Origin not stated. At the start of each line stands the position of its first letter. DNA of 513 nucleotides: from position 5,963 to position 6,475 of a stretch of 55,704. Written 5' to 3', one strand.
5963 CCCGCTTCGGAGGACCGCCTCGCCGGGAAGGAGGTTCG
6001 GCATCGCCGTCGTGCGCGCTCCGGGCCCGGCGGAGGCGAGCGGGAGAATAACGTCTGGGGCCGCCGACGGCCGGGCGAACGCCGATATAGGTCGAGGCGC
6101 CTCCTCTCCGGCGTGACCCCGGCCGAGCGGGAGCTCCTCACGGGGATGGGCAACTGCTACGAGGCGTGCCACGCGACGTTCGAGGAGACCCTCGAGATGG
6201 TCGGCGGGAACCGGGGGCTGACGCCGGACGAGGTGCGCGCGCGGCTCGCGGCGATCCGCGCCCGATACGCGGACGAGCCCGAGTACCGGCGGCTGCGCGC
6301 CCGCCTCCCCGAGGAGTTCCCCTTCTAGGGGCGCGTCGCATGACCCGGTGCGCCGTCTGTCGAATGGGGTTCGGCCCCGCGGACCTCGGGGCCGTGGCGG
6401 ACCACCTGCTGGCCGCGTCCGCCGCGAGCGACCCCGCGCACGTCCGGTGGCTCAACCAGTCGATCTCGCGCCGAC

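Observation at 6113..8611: Uncharacterised three-gene operon: small CX3CH protein, heme-oxygenase-like iron enzyme, and a Zn-domain/esterase fusion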

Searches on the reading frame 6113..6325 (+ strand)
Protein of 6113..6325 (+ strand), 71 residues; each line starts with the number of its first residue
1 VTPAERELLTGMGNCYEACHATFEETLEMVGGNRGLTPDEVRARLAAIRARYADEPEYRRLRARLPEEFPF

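Call 7: search_protein_families(library=pfam, proteins=[window:6113-6325:+], max_evalue=1)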
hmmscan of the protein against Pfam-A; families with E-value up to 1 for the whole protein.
window:6113-6325:+ (71 aa): 2 families
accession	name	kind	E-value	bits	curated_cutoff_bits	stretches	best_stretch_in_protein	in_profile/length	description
PF14559.12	TPR_19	-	0.016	16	25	1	39-65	42-68/68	Tetratricopeptide repeat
PF25643.1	Seadorna_VP2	-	0.027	13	27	1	12-53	601-642/953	Seadornavirus inner capsid protein VP2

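Call 8: search_protein_families(library=ncbifam, proteins=[window:6113-6325:+], max_evalue=1)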
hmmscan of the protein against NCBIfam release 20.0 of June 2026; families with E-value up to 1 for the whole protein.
window:6113-6325:+ (71 aa): 0 families

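Call 35: search_protein_representatives(protein=window:6113-6325:+)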
Query: 71 residues. Proteins with E-value up to 0.001 (for the whole library): 35; up to 1e-10: 18; up to 1e-30: 0. The best 35 are listed.
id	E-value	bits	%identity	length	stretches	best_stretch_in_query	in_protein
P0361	7.0e-22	92.5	63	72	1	1-71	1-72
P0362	2.6e-21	90.7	60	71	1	1-70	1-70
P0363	7.1e-20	86.1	62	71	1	1-71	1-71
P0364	5.3e-19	83.4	63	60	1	12-71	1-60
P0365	4.3e-18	80.5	59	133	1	2-70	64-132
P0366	9.7e-18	79.4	54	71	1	1-70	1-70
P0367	3.4e-17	77.7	56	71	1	3-70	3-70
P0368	5.7e-17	77.0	58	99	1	1-71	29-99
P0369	4.8e-16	74.0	50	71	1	1-70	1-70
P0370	5.8e-16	73.8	60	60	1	12-71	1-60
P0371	7.5e-16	73.4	51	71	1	1-71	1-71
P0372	1.2e-14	69.7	54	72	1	1-70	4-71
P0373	1.3e-14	69.5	52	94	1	2-70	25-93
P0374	1.6e-14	69.2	56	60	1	12-70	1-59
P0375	9.0e-14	66.8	54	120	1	2-71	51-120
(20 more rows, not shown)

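Call 70: search_protein_families(library=pfam, alignment_id=A5, max_evalue=10)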
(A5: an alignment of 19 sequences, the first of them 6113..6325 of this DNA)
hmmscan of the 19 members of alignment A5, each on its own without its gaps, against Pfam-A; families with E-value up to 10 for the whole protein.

A. member 1, window:6113-6325:+ (71 aa): 2 families
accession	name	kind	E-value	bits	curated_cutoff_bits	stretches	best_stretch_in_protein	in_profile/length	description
PF14559.12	TPR_19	-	0.016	16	25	1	39-65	42-68/68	Tetratricopeptide repeat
PF25643.1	Seadorna_VP2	-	0.027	13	27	1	12-53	601-642/953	Seadornavirus inner capsid protein VP2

B. families by the number of members that match (of 19 scanned): 26 families (the first 25 are shown)
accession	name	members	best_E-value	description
PF25643.1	Seadorna_VP2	4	0.00037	Seadornavirus inner capsid protein VP2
PF14559.12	TPR_19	2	0.016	Tetratricopeptide repeat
PF02420.20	AFP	2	0.19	Insect antifreeze protein repeat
PF21872.3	SAM_5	1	0.0031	SAM domain-like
PF04055.27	Radical_SAM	1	0.0035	Radical SAM superfamily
PF09713.15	A_thal_3526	1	0.014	Plant protein 1589 of unknown function (A_thal_3526)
PF25770.1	CC_CEP63-bind_CEP152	1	0.015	CEP152, CEP63 binding coiled coil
PF18780.6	HNH_repeat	1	0.015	Homing endonuclease associated repeat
PF18477.7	PIN_9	1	0.018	PIN like domain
PF03701.19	UPF0181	1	0.022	Uncharacterised protein family (UPF0181)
PF19954.5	EAD10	1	0.023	Effector-associated domain 10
PF08414.16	NADPH_Ox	1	0.024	Respiratory burst NADPH oxidase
PF06945.18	DUF1289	1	0.026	Protein of unknown function (DUF1289)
PF22102.2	ElaD-SseL-like_C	1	0.034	ElaD/SseL-like C-terminal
PF05103.18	DivIVA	1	0.043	DivIVA protein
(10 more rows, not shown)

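Call 71: search_solved_structures(query=A5, max_evalue=10)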
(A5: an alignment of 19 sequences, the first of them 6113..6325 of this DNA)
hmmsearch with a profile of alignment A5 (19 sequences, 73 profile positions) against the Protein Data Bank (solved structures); distinct sequences matched with E-value up to 10: 7.
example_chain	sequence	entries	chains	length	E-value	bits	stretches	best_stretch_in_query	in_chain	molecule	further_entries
7tb6_A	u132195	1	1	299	0.088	16.4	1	28-71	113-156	S. maltophilia CapW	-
2wuk_A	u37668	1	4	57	0.41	14.3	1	34-55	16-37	SEPTUM SITE-DETERMINING PROTEIN DIVIVA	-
4afl_A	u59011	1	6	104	0.55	13.8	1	29-60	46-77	INHIBITOR OF GROWTH PROTEIN 4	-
8yv4_A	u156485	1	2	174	0.69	13.5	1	33-66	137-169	Putative serine/threonine protein kinase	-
8yv5_B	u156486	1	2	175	0.7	13.5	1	33-66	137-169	Putative serine/threonine protein kinase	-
6msp_A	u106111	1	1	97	1.5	12.5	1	34-56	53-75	De novo Designed Protein Foldit3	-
8hkc_E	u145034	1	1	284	1.9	12.1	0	27-53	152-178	RNA polymerase sigma factor RpoH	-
